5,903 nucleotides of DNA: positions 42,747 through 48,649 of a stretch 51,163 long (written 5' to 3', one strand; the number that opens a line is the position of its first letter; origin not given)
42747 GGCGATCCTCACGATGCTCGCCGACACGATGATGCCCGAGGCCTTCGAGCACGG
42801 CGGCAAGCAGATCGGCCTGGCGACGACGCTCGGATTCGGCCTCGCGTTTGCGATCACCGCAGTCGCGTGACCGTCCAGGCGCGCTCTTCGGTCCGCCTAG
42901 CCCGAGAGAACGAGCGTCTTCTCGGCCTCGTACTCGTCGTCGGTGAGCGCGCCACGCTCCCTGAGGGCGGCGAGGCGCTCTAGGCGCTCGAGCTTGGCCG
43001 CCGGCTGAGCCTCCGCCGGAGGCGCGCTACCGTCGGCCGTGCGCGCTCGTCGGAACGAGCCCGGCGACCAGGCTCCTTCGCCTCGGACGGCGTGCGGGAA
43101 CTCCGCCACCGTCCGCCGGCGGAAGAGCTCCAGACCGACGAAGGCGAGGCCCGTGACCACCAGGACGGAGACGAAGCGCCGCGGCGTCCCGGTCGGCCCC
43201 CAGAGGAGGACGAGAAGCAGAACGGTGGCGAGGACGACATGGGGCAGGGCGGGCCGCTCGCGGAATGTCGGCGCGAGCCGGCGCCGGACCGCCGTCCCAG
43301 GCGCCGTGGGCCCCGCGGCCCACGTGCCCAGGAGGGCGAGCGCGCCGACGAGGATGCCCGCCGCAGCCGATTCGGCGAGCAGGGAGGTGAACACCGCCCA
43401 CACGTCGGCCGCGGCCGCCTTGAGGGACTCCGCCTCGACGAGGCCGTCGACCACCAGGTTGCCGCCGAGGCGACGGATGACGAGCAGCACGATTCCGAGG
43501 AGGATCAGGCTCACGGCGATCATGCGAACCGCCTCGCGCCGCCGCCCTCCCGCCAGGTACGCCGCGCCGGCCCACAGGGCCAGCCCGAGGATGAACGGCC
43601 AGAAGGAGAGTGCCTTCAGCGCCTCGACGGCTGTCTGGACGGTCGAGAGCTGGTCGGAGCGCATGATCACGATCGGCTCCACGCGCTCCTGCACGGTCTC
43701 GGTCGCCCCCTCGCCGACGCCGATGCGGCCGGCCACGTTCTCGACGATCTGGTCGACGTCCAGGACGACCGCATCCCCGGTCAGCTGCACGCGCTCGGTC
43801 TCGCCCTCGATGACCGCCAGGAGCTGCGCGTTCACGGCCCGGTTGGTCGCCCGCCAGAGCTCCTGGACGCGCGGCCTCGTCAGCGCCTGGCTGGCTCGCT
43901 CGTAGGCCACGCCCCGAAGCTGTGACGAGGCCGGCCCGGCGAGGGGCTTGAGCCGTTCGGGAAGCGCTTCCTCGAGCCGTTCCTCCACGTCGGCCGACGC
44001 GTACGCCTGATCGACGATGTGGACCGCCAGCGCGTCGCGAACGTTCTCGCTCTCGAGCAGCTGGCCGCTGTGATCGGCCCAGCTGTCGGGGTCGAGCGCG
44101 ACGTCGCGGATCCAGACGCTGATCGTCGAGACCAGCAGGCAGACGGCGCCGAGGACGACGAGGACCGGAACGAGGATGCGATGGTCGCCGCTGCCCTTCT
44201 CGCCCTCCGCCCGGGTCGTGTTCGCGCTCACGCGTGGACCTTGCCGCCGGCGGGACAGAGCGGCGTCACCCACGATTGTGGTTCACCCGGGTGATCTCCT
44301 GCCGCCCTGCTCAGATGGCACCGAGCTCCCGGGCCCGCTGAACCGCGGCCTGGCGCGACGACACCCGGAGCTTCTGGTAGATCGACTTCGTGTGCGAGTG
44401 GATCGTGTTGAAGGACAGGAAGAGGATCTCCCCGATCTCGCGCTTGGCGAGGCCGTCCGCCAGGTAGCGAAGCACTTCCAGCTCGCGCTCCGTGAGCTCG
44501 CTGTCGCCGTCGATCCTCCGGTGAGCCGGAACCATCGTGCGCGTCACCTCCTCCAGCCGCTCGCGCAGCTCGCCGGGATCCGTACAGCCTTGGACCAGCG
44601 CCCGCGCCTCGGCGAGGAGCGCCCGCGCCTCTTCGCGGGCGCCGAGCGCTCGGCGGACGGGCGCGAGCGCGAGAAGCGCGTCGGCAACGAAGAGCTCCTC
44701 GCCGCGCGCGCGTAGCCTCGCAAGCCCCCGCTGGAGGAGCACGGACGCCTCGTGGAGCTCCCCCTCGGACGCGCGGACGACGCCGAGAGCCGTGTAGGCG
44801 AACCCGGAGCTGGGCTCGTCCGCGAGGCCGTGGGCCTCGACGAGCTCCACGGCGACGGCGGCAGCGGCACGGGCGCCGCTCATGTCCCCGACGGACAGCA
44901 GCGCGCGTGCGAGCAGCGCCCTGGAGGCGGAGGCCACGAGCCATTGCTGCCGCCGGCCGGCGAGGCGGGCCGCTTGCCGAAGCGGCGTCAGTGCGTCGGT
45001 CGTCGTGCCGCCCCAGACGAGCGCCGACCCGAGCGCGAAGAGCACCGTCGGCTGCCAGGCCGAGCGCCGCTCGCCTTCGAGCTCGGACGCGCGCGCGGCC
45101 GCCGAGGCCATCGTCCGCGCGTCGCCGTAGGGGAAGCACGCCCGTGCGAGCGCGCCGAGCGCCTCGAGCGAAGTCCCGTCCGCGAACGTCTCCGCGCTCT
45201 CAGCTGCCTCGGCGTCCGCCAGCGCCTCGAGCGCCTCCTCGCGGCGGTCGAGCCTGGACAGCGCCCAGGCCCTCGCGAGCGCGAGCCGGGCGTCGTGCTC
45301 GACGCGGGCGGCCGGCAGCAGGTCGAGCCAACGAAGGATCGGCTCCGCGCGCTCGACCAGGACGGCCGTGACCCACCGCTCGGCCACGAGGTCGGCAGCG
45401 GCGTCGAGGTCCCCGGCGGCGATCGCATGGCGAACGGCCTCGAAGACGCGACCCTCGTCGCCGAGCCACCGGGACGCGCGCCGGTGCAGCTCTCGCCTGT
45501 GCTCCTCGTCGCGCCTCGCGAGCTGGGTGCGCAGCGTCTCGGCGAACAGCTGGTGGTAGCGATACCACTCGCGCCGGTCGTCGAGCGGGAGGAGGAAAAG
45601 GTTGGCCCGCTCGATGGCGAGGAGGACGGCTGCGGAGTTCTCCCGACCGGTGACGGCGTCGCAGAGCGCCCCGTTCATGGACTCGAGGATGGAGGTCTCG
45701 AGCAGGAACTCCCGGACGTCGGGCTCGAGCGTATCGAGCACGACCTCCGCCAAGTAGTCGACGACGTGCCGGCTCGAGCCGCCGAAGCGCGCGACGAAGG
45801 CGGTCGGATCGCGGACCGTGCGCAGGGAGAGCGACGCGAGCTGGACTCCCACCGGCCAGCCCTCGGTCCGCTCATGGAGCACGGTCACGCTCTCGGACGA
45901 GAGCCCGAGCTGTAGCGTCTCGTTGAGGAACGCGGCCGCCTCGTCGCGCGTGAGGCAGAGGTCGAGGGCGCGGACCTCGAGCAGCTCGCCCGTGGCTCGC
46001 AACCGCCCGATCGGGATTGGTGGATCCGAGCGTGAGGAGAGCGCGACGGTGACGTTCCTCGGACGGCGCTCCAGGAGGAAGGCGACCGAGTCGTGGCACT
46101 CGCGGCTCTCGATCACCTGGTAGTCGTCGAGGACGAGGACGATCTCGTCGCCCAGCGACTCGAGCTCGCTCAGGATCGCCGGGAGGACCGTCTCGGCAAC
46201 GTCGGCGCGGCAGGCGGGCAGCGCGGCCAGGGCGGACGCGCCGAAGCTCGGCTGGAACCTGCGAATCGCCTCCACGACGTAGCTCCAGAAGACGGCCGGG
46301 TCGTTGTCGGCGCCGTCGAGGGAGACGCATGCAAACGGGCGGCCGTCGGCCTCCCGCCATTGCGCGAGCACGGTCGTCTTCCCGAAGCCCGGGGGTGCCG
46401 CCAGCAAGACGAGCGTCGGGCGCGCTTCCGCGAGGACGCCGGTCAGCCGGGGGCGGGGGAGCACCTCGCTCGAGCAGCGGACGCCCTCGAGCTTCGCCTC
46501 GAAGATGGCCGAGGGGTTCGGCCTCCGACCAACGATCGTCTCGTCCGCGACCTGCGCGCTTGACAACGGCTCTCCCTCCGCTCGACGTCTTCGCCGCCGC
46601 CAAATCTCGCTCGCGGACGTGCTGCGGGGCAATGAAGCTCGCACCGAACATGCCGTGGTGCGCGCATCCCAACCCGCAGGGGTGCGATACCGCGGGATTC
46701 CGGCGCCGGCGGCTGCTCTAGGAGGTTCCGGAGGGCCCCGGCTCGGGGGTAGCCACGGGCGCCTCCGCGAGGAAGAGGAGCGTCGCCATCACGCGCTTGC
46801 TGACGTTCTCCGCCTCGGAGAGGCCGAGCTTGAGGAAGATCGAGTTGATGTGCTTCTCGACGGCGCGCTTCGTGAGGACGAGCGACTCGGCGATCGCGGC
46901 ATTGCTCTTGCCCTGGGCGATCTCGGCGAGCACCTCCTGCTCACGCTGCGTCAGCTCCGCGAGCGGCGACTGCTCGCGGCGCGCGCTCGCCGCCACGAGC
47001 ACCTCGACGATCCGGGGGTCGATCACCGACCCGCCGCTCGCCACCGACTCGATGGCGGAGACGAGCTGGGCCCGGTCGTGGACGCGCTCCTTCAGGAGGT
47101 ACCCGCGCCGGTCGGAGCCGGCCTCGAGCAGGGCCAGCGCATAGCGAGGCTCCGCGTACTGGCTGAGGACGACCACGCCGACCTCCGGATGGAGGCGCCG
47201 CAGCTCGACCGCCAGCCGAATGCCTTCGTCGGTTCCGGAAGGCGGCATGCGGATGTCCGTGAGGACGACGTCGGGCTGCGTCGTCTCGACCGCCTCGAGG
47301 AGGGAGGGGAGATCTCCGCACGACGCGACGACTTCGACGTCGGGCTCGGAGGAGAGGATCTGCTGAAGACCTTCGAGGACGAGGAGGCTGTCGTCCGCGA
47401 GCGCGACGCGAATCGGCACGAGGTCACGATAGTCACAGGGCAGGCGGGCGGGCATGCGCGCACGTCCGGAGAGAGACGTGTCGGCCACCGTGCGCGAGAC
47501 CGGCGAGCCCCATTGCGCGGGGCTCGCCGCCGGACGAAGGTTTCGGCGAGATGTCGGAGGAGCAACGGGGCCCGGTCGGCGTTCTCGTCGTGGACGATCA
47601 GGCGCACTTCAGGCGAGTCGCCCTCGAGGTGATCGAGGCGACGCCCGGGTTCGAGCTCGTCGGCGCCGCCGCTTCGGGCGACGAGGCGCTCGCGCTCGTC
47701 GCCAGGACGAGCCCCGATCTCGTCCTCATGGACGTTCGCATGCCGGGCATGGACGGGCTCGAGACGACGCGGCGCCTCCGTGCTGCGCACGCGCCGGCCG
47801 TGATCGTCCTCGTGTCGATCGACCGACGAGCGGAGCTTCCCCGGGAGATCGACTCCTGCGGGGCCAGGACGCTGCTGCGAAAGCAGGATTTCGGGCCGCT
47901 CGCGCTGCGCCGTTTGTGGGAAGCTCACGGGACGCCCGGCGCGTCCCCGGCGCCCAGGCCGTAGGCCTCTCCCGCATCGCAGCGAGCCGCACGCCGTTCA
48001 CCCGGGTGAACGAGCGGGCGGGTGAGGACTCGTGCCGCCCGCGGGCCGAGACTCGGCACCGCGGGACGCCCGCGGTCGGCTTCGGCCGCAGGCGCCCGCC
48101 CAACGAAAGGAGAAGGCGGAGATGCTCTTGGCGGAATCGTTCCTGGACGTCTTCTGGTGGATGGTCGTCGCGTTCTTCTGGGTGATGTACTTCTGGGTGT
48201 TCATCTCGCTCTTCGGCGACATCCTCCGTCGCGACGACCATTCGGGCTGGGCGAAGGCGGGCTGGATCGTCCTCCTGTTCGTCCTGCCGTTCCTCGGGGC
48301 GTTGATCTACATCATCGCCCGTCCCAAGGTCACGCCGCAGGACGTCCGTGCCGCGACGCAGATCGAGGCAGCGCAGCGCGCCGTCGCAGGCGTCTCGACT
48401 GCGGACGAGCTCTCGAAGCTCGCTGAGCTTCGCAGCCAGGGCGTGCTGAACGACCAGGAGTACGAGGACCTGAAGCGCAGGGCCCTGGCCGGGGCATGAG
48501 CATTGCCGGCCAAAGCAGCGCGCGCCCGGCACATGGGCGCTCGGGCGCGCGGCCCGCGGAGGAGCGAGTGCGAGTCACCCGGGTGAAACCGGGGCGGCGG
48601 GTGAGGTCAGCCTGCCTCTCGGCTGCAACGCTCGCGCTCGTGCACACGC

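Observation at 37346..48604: Recurrent three-box DNA element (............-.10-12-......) in front of five transcription units: candidate undescribed regulon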

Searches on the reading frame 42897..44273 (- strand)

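Call 6: search_protein_families(library=pfam, proteins=[window:42897-44273:-], max_evalue=0.01)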
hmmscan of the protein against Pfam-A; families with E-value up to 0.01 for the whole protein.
window:42897-44273:- (458 aa): 1 family
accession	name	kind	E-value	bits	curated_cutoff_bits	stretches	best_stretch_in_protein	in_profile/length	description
PF09851.14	SHOCT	-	2.9e-06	27.3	27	1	429-453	1-25/28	Short C-terminal domain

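Call 46: search_protein_families(library=ncbifam, max_evalue=0.001, proteins=[window:42897-44231:-])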
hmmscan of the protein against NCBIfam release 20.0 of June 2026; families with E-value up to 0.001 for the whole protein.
window:42897-44231:- (444 aa): 0 families

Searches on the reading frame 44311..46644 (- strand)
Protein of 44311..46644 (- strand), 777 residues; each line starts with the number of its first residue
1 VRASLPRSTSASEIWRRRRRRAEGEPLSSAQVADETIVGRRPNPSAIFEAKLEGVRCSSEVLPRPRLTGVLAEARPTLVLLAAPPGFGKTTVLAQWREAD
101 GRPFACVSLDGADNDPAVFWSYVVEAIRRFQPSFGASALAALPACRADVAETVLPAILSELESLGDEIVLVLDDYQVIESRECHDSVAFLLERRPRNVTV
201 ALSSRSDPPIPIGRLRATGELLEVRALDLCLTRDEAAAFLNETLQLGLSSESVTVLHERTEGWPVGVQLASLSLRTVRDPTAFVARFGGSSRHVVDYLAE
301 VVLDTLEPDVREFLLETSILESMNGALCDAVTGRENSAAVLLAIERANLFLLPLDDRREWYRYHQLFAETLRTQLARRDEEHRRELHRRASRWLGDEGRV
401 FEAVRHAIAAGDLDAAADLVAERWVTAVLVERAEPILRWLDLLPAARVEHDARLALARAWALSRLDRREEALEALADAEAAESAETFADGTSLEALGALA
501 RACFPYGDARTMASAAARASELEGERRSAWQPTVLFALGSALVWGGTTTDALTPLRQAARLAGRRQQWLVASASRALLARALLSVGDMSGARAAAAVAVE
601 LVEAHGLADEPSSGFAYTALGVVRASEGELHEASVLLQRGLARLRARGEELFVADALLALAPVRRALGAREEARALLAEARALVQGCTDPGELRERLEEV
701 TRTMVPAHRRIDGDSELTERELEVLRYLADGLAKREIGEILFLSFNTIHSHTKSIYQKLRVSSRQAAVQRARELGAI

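Call 6: search_protein_families(library=pfam, proteins=[window:44311-46644:-], max_evalue=0.01)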
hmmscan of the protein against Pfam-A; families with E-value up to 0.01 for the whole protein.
window:44311-46644:- (777 aa): 3 families
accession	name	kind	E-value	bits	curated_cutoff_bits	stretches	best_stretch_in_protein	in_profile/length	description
PF00196.25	GerE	-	5.3e-17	61.6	23.5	1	716-770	2-56/57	Bacterial regulatory proteins, luxR family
PF17874.7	TPR_MalT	-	2e-11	44.2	45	1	500-685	8-192/336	MalT-like TPR region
PF13401.12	AAA_22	-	0.00029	21.6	27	1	77-190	6-104/130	AAA domain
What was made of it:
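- On LAL / MalT-like STAND regulator (protein 44311-46566): Pfam gives AAA_22, TPR_MalT and GerE (call 6).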

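Call 24: search_solved_structures(query=window:44311-46566:-, max_evalue=0.01)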
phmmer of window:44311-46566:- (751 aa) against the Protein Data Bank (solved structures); distinct sequences matched with E-value up to 0.01: 28.
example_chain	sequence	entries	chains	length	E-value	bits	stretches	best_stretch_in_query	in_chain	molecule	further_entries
8bob_C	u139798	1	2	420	1.2e-53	185.8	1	35-396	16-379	HTH-type transcriptional regulator MalT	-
7x1k_A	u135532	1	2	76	4.2e-09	38.6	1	691-746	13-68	Chemotaxis protein CheY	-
4yn8_A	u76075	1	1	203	1.9e-06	29.9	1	689-747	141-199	Response regulator ChrA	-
5hev_A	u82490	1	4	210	2.8e-06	29.3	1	662-742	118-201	Response regulator protein VraR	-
3clo_A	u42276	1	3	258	6.3e-06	28.1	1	670-747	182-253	Transcriptional regulator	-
4wt0_B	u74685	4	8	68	1.7e-05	26.7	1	690-742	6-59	Response regulator receiver domain protein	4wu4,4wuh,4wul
4wsz_A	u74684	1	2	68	2.3e-05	26.3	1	690-742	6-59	Response regulator receiver domain protein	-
7ve4_A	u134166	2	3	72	5.2e-05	25.1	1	689-743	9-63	DNA-binding response regulator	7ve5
2rnj_A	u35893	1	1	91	6.7e-05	24.8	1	686-743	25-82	Response regulator protein vraR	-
4ldz_A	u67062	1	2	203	9.2e-05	24.3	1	689-749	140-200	Transcriptional regulatory protein DesR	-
4zmr_A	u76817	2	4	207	9.8e-05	24.2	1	689-749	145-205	Response regulator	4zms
4hye_A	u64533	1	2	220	0.00011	24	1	689-749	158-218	Response regulator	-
7r3g_B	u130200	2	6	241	0.00012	24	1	691-750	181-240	Regulatory protein RhlR | PROSS optimized variant of RhlR with 75 mutations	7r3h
4gvp_A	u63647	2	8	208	0.00022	23.1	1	682-743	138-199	Response regulator protein vraR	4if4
7ve6_A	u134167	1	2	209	0.00022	23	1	682-743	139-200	Response regulator protein VraR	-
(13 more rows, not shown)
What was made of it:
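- On LAL / MalT-like STAND regulator (protein 44311-46566): PDB 8bob (E. coli MalT) matches at 1.2e-53 (call 24).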

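Call 46: search_protein_families(library=ncbifam, max_evalue=0.001, proteins=[window:44311-46566:-])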
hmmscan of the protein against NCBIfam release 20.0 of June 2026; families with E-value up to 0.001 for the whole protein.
window:44311-46566:- (751 aa): 18 families
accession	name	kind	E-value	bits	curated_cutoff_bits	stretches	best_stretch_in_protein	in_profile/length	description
NF003420.0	PRK04841.1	equivalog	6e-107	358.8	537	2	24-659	5-643/903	HTH-type transcriptional regulator MalT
NF047785.1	respo_reg_MadR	equivalog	2.5e-13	49.8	300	1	685-750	143-208/209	MadR family response regulator transcription factor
TIGR03020.2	EpsA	equivalog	4.7e-11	42.8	170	1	688-745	188-245/247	XrtB/PEP-CTERM-associated transcriptional regulator EpsA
NF007708.0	PRK10403.1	equivalog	7.2e-10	38.7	343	1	657-741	120-204/215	nitrate/nitrite response regulator protein NarP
NF041232.1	BagY_FevT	exception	3.5e-09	36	700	1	689-742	295-348/367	LuxR family transcriptional regulator BagY/FevT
NF007403.0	PRK09935.1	equivalog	7.6e-09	35.5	271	1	687-738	146-197/210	fimbria biosynthesis transcriptional regulator FimZ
NF007505.1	PRK10100.1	equivalog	8e-09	35.5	250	1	683-746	137-200/204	biofilm master transcriptional regulator CsgD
NF052445.1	RespRegMctR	equivalog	1.4e-07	31.1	300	1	685-741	139-195/205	two-component system response regulator MctR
NF047402.1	TransRegVisN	equivalog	1.4e-07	31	250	1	681-743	176-238/246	transcriptional regulator VisN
TIGR03541.1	reg_near_HchA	equivalog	1.6e-07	31.1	215.6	1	688-751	169-232/232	PA1136 family autoinducer-binding transcriptional regulator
NF041673.1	transregRamA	equivalog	1.8e-07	30.5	500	1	645-751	175-279/280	acetate metabolism transcriptional regulator RamA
NF052366.1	photon_PedR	equivalog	2.4e-06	27.6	120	1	690-749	2-61/74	photosynthetic electron transport-dependent transcriptional regulator PedR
NF007935.0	PRK10651.1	equivalog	1.4e-05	24.4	250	1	687-741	152-206/216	two-component system response regulator NarL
NF007685.0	PRK10360.1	equivalog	5.6e-05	23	258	1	689-739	136-186/196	response regulator transcription factor UhpA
NF011896.0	PRK15369.1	equivalog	6.4e-05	22.6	242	1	688-749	147-208/211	two component system response regulator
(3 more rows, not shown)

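Call 57: find_related_loci(query=window:44311-46566:-, collection=metagenome_contigs, flank=8000)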
Query window:44311-46566:- (751 aa) in metagenome_contigs; peptide patterns used: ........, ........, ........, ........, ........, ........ (x = any residue, [..] = any of these).
425 stretches matched a pattern; 328 encode a relative of the query (tblastn E <= 1e-3); the best 80 are kept; 80 distinct loci.
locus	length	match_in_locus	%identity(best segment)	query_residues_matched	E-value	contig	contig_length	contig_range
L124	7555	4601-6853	72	1-751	0e+0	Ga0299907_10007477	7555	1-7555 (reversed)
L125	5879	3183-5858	73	1-751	0e+0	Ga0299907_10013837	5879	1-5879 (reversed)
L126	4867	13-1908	72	120-751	0e+0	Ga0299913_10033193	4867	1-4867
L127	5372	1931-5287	56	19-751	0e+0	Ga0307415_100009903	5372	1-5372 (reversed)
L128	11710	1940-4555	57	15-751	0e+0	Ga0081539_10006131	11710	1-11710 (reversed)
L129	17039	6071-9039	57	19-751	0e+0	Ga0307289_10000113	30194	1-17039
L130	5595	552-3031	55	21-751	0e+0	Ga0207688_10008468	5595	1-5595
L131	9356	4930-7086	56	30-751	0e+0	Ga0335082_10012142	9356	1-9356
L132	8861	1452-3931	54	23-751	0e+0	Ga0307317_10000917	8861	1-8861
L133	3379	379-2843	53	12-751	0e+0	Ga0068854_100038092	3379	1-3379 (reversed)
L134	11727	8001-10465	54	22-751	0e+0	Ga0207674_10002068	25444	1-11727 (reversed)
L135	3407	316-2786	54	22-751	0e+0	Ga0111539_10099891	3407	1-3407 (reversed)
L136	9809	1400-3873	54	19-751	0e+0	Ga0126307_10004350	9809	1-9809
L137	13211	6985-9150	51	30-751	0e+0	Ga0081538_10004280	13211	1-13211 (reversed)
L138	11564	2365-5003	54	13-751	0e+0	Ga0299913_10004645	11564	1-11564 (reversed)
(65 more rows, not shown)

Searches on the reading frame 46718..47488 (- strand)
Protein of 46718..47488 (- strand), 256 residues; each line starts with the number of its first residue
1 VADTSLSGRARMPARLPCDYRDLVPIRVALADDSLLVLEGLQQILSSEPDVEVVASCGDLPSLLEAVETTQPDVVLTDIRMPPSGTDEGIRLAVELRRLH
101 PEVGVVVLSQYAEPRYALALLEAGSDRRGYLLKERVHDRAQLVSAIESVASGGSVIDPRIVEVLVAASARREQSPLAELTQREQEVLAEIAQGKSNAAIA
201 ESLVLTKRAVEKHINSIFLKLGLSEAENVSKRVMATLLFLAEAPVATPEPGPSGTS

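Call 6: search_protein_families(library=pfam, proteins=[window:46718-47488:-], max_evalue=0.01)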
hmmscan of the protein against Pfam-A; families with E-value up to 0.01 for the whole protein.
window:46718-47488:- (256 aa): 3 families
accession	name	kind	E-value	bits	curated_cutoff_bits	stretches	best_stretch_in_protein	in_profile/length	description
PF00072.30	Response_reg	-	5.6e-17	62.4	30.2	1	28-146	1-110/111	Response regulator receiver domain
PF00196.25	GerE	-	5.3e-13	48.8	23.5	1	178-224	2-48/57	Bacterial regulatory proteins, luxR family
PF08281.18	Sigma70_r4_2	-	0.0036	17.4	25.7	1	176-214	8-47/54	Sigma-70, region 4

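Call 46: search_protein_families(library=ncbifam, max_evalue=0.001, proteins=[window:46718-47455:-])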
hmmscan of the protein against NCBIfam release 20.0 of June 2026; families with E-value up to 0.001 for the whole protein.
window:46718-47455:- (245 aa): 34 families (the best 25 are shown)
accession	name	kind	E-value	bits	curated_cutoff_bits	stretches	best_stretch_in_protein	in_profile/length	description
NF047785.1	respo_reg_MadR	equivalog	9.4e-38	129.7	300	1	15-215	1-196/209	MadR family response regulator transcription factor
NF052445.1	RespRegMctR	equivalog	2e-35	122.1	300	1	14-222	1-199/205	two-component system response regulator MctR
NF007708.0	PRK10403.1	equivalog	2e-28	99.3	343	1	12-231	4-211/215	nitrate/nitrite response regulator protein NarP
NF011896.0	PRK15369.1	equivalog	7.5e-28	97.6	242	1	15-215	4-197/211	two component system response regulator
NF007935.0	PRK10651.1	equivalog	1.6e-26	92.8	250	1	15-213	7-201/216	two-component system response regulator NarL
NF007685.0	PRK10360.1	equivalog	4.3e-22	78.9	258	1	15-223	2-193/196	response regulator transcription factor UhpA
NF007018.1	PRK09483.1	equivalog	2e-21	76.6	280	1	15-218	2-199/217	UvrY/SirA/GacA family response regulator transcription factor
NF007403.0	PRK09935.1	equivalog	1.5e-16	60.6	271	1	14-214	3-196/210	fimbria biosynthesis transcriptional regulator FimZ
NF008098.0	PRK10840.1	equivalog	1.2e-14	54.3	235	1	15-213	4-196/216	response regulator transcription factor RcsB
NF006900.1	PRK09390.1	equivalog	1e-12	48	255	1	17-223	7-195/203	response regulator FixJ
NF007419.0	PRK09958.1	equivalog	3.7e-12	46.3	251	1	19-211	5-187/204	acid-sensing system DNA-binding response regulator EvgA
NF007505.1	PRK10100.1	equivalog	8.5e-12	45.2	250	1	126-211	101-188/204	biofilm master transcriptional regulator CsgD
NF041830.1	RR_TF_ErdR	exception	9.3e-12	45.1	390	1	17-213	4-196/213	response regulator transcription factor ErdR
NF001965.0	PRK00742.1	subfamily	1.5e-10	40.8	293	1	14-114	3-101/357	chemotaxis-specific protein-glutamate methyltransferase CheB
NF040749.1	tetrathio_RR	equivalog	4.7e-10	39.5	290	1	19-212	4-178/191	tetrathionate respiration response regulator TtrR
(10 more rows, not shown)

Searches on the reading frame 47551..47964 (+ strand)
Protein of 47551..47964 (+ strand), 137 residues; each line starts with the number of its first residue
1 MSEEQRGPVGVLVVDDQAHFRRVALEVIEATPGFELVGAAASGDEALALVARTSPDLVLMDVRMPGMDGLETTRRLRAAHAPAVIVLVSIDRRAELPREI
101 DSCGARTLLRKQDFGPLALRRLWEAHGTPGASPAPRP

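Call 7: search_protein_families(library=pfam, proteins=[window:47551-47964:+], max_evalue=0.01)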
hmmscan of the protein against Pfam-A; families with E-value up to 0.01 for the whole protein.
window:47551-47964:+ (137 aa): 1 family
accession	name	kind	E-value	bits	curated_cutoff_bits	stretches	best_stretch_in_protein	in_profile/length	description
PF00072.30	Response_reg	-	1.3e-20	74.1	30.2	1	11-112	1-100/111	Response regulator receiver domain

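Call 46: search_protein_families(library=ncbifam, max_evalue=0.001, proteins=[window:47551-47964:+])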
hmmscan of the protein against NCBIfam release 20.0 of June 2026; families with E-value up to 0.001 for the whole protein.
window:47551-47964:+ (137 aa): 86 families (the best 25 are shown)
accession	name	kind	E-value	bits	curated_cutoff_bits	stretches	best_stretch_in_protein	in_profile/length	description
NF009206.0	PRK12555.1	subfamily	1.5e-19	70.1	342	1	11-96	3-87/340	chemotaxis-specific protein-glutamate methyltransferase CheB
NF001965.0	PRK00742.1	subfamily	1.7e-19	70.3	293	1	9-89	4-83/357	chemotaxis-specific protein-glutamate methyltransferase CheB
NF007935.0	PRK10651.1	equivalog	2.6e-18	66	250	1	7-94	5-92/216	two-component system response regulator NarL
NF007018.1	PRK09483.1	equivalog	2.6e-16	59.9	280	1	10-112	3-105/217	UvrY/SirA/GacA family response regulator transcription factor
NF007708.0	PRK10403.1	equivalog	8.3e-16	58.1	343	1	7-111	5-110/215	nitrate/nitrite response regulator protein NarP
NF041367.1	CheY_Halo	equivalog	8.4e-14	51.9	200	1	11-110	1-98/114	chemotaxis protein CheY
NF008469.0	PRK11361.1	equivalog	1.3e-13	50.5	714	1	11-89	7-83/461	acetoacetate metabolism transcriptional regulator AtoC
TIGR02875.1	spore_0_A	equivalog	1.6e-13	50.5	200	1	9-100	3-97/262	sporulation transcription factor Spo0A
NF045944.1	ResRegRpaBCyano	equivalog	1.9e-13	50.3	330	1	12-92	1-79/229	response regulator transcription factor RpaB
NF007135.0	PRK09581.1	equivalog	1.1e-12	47.5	474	1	11-88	5-80/457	PleD family two-component system response regulator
NF008677.0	PRK11697.1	equivalog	1.8e-12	47.2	246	1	10-92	3-85/238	two-component system response regulator BtsR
NF011874.0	PRK15347.1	equivalog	2.2e-12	45.9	852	1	11-79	693-759/921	two component system sensor kinase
NF011896.0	PRK15369.1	equivalog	9.2e-12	45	242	1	10-107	5-102/211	two component system response regulator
NF052445.1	RespRegMctR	equivalog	1.4e-11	44.2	300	1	9-93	2-86/205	two-component system response regulator MctR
NF040689.1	MtrAB_MtrA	equivalog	1.8e-11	43.8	300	1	11-88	1-76/219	MtrAB system response regulator MtrA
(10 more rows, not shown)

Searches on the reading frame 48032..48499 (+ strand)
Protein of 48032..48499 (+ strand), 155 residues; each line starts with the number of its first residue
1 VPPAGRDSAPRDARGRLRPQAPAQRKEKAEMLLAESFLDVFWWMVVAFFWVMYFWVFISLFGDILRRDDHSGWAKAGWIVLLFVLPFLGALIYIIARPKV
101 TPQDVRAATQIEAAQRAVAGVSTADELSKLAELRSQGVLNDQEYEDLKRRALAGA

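Call 7: search_protein_families(library=pfam, proteins=[window:48032-48499:+], max_evalue=0.01)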
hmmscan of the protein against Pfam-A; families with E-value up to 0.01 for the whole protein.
window:48032-48499:+ (155 aa): 4 families
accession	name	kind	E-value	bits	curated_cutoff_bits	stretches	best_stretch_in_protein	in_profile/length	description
PF13396.11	PLDc_N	-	9.5e-08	32.3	23.3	1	53-97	3-41/42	Phospholipase_D-nuclease N-terminal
PF09851.14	SHOCT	-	7.9e-06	25.9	27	1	125-152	1-28/28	Short C-terminal domain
PF06736.16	TMEM175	-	0.0021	19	25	1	25-86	28-88/88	Endosomal/lysosomal potassium channel TMEM175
PF19865.4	DUF6338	-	0.0082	16.2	26.5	0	20-102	32-103/205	Family of unknown function (DUF6338)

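Call 46: search_protein_families(library=ncbifam, max_evalue=0.001, proteins=[window:48122-48499:+])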
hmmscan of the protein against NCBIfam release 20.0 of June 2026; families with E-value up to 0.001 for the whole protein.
window:48122-48499:+ (125 aa): 1 family
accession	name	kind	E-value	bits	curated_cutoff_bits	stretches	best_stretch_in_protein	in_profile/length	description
TIGR04265.1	bac_cardiolipin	equivalog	0.001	18.1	290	0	11-100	3-85/483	cardiolipin synthase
